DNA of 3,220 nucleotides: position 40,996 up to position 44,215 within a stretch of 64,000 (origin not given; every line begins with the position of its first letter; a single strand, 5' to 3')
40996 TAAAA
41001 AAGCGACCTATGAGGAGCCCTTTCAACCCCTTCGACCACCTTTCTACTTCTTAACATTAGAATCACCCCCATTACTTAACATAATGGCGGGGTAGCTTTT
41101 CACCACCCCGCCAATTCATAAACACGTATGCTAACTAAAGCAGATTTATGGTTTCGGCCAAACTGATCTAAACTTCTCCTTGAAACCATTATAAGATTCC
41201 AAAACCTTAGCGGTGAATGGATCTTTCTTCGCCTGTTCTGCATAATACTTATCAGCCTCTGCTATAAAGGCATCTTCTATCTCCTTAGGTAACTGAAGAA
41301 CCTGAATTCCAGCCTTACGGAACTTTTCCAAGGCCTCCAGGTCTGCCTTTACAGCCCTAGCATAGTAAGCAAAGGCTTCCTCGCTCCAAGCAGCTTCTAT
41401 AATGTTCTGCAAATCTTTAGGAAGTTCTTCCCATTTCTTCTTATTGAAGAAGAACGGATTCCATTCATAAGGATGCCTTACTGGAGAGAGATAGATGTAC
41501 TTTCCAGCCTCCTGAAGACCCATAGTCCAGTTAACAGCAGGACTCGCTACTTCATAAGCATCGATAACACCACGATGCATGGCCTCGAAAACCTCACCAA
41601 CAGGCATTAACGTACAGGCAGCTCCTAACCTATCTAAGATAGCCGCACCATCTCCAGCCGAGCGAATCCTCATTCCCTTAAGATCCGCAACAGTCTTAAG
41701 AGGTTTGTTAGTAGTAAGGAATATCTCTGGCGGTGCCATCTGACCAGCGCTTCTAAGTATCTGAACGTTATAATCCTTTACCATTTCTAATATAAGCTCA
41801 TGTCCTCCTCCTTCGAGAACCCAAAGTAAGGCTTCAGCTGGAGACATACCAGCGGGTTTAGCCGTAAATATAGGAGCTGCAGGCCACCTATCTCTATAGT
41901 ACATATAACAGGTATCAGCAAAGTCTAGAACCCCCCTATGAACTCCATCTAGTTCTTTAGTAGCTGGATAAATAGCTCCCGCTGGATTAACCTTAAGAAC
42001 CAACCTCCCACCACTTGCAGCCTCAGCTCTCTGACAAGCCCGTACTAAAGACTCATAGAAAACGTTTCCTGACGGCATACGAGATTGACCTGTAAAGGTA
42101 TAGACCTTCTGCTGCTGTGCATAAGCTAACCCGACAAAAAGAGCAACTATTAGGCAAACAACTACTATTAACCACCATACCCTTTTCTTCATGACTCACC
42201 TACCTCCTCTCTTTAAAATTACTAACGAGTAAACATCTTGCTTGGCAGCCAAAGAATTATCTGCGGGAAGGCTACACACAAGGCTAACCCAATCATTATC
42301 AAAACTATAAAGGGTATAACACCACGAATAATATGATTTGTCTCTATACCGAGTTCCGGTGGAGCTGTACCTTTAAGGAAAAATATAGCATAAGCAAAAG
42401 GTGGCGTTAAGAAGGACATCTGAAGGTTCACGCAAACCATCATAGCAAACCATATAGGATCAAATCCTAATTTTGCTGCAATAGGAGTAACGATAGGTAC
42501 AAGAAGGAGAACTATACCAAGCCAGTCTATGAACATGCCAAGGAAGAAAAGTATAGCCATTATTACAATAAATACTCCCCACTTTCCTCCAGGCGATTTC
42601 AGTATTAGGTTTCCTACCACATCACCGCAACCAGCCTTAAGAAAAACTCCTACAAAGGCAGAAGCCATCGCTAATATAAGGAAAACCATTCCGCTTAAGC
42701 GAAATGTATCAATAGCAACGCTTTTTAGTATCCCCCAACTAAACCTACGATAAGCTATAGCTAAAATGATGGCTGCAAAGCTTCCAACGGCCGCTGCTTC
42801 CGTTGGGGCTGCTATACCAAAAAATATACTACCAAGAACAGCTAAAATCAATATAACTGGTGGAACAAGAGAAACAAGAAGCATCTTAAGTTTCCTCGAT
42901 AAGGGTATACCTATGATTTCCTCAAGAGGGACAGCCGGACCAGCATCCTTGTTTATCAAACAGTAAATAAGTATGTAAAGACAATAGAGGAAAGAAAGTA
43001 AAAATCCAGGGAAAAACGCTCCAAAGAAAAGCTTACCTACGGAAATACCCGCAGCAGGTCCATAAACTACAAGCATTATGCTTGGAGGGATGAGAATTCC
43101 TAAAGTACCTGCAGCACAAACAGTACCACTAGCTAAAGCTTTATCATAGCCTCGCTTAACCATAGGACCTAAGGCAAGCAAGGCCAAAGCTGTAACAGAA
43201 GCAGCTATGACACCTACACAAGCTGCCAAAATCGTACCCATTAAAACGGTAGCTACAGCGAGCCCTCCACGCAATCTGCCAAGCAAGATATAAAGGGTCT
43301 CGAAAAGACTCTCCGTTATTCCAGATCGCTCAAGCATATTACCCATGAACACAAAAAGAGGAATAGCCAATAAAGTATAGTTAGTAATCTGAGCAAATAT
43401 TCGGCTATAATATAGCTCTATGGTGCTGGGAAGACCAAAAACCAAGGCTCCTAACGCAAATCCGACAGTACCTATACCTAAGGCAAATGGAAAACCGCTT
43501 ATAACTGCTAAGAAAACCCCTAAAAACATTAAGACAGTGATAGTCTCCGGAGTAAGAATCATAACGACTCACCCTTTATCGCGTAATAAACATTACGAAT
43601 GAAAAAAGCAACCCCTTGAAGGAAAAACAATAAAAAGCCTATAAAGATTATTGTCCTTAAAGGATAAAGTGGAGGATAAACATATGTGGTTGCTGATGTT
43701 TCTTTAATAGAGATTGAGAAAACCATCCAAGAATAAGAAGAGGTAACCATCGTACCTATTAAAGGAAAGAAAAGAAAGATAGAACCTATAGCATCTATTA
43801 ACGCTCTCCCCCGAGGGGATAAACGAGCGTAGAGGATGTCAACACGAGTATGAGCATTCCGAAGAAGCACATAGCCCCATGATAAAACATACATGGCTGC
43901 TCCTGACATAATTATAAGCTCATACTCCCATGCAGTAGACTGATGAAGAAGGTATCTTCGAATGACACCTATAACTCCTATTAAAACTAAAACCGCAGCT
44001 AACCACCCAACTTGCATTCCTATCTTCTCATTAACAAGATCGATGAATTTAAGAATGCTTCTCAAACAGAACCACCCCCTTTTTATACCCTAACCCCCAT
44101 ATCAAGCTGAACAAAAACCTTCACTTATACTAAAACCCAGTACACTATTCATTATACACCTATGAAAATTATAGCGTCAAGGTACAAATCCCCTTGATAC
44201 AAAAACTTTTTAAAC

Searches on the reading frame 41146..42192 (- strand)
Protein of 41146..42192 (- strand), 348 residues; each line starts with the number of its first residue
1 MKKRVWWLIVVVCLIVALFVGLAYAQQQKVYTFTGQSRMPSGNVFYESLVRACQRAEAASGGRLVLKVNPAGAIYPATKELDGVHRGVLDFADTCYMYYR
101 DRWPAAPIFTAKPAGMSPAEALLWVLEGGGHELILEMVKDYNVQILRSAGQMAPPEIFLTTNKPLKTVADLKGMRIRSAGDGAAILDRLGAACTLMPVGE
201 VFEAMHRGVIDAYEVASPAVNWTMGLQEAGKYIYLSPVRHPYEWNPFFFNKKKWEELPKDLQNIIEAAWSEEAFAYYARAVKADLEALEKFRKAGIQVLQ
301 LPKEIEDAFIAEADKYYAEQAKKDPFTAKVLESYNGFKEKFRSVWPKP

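Call 32: search_protein_families(library=pfam, proteins=[window:41146-42192:-], max_evalue=0.00001)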
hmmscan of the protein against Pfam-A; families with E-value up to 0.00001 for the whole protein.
window:41146-42192:- (348 aa): 1 family
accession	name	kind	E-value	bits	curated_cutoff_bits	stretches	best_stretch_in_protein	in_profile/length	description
PF03480.18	DctP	-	2.4e-44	152.2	23.4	1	40-323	6-285/286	Bacterial extracellular solute-binding protein, family 7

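Call 62: search_solved_structures(query=window:41146-42192:-, max_evalue=1e-10)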
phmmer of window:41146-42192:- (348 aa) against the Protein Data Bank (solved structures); distinct sequences matched with E-value up to 1e-10: 42.
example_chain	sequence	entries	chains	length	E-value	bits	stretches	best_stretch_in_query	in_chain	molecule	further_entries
2zzv_A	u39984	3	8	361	3.6e-38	134.6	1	15-331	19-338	ABC transporter, solute-binding protein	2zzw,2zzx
4pet_A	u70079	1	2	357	8e-36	126.9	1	40-343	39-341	Extracellular solute-binding protein, family 7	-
5cm6_A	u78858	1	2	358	1.3e-32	116.4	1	40-346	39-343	TRAP dicarboxylate transporter-DctP subunit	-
7ug8_A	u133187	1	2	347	5e-32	114.4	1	43-340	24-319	Ketoacid-binding protein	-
7e9y_A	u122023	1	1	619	7.7e-30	107.2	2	18-212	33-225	Lactate-binding periplasmic protein TTHA0766,Lactate-binding periplasmic protein TTHA0766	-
8zmz_A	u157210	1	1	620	2.6e-29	105.5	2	211-331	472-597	Lactate-binding periplasmic protein TTHA0766,Red fluorescent protein drFP583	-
4yzz_A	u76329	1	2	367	1.3e-28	103.2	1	41-339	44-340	TRAP TRANSPORTER SOLUTE BINDING PROTEIN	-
4yic_A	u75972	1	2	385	1.6e-28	102.9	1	41-339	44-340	TRAP TRANSPORTER SOLUTE BINDING PROTEIN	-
4pe3_A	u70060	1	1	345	3.6e-24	88.6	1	25-295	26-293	TRAP dicarboxylate transporter-DctP subunit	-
2hzk_A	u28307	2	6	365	6.3e-22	81.2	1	44-340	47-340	TRAP-T family sorbitol/mannitol transporter, periplasmic binding protein, SmoM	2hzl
4pgn_A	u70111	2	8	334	3.4e-19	72.2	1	56-305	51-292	Extracellular solute-binding protein, family 7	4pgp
4nap_A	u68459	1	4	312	3.7e-19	72.1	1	59-305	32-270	Extracellular solute-binding protein, family 7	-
4x8r_A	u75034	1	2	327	1.7e-15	60.1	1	31-305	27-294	TRAP dicarboxylate transporter, DctP subunit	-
4nn3_A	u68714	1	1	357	3.1e-15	59.2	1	144-302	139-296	TRAP dicarboxylate transporter, DctP subunit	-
4uab_A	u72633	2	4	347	1.3e-14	57.2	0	150-342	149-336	Twin-arginine translocation pathway signal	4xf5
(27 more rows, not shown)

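Call 65: search_solved_structures(query=window:41146-42192:-, max_evalue=1e-30, show_alignments=3)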
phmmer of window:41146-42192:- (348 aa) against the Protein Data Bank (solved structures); distinct sequences matched with E-value up to 1e-30: 4.
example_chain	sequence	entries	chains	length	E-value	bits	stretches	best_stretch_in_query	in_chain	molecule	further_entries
2zzv_A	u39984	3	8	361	3.6e-38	134.6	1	15-331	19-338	ABC transporter, solute-binding protein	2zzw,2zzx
4pet_A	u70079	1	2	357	8e-36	126.9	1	40-343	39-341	Extracellular solute-binding protein, family 7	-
5cm6_A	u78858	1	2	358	1.3e-32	116.4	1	40-346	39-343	TRAP dicarboxylate transporter-DctP subunit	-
7ug8_A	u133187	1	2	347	5e-32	114.4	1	43-340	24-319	Ketoacid-binding protein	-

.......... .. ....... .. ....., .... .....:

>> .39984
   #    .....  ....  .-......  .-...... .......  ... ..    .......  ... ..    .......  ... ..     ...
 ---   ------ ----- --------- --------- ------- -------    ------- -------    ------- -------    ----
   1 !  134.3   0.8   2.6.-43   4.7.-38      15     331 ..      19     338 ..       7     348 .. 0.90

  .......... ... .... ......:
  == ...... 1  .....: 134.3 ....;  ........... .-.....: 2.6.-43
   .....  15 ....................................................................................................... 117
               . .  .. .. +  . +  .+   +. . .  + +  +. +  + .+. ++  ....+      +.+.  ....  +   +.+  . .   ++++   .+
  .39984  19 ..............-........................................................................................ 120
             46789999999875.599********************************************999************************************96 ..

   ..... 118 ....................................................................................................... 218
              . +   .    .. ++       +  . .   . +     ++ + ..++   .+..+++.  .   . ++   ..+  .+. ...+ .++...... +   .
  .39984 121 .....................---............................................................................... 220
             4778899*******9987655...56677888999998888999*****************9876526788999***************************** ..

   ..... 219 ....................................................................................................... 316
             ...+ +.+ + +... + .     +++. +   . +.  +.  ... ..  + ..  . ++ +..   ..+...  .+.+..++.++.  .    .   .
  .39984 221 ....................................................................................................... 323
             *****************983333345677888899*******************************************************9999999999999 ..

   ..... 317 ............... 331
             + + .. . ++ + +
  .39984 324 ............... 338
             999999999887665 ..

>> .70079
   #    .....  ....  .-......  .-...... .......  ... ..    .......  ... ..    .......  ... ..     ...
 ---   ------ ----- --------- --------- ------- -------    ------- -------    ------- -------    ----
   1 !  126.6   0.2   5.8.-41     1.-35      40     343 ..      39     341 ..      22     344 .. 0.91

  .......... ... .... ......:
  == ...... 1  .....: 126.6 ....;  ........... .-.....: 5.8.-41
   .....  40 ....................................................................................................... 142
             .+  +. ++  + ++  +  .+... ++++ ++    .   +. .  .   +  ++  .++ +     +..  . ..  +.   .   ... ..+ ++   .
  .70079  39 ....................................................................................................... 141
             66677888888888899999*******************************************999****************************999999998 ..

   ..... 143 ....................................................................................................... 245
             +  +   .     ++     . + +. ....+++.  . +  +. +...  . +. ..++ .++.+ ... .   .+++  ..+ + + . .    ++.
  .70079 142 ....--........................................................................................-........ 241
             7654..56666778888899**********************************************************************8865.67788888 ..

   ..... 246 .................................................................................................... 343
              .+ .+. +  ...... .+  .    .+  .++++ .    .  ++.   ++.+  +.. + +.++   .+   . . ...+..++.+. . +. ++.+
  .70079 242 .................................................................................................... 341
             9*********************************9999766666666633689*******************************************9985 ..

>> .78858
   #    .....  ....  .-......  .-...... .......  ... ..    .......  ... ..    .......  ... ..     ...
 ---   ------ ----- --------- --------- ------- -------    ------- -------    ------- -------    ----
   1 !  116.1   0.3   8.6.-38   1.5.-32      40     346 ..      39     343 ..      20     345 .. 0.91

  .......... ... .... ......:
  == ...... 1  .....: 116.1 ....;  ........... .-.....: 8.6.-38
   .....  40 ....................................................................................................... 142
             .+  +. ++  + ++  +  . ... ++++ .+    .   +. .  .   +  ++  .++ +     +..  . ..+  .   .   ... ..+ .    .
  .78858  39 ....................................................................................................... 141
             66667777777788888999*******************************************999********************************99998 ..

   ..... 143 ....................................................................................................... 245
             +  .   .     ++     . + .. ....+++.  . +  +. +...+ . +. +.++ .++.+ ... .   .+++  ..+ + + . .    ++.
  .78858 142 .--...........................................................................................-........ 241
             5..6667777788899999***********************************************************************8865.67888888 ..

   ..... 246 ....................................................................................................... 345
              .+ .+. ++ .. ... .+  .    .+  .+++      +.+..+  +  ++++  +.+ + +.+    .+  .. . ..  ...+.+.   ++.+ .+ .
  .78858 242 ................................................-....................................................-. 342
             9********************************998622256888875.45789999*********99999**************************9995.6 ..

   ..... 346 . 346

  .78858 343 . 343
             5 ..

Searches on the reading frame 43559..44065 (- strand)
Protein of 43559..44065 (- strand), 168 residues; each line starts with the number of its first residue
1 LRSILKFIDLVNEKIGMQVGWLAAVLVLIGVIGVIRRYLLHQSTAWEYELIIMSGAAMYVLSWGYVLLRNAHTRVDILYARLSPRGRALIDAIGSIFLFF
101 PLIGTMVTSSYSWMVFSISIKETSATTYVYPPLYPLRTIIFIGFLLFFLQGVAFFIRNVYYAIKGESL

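Call 32: search_protein_families(library=pfam, proteins=[window:43559-44065:-], max_evalue=0.00001)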
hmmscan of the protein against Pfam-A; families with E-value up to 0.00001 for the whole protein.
window:43559-44065:- (168 aa): 1 family
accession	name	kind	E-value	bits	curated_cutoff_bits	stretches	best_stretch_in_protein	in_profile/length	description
PF04290.18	DctQ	-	2.2e-17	63.6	28.3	1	26-158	1-129/132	Tripartite ATP-independent periplasmic transporters, DctQ component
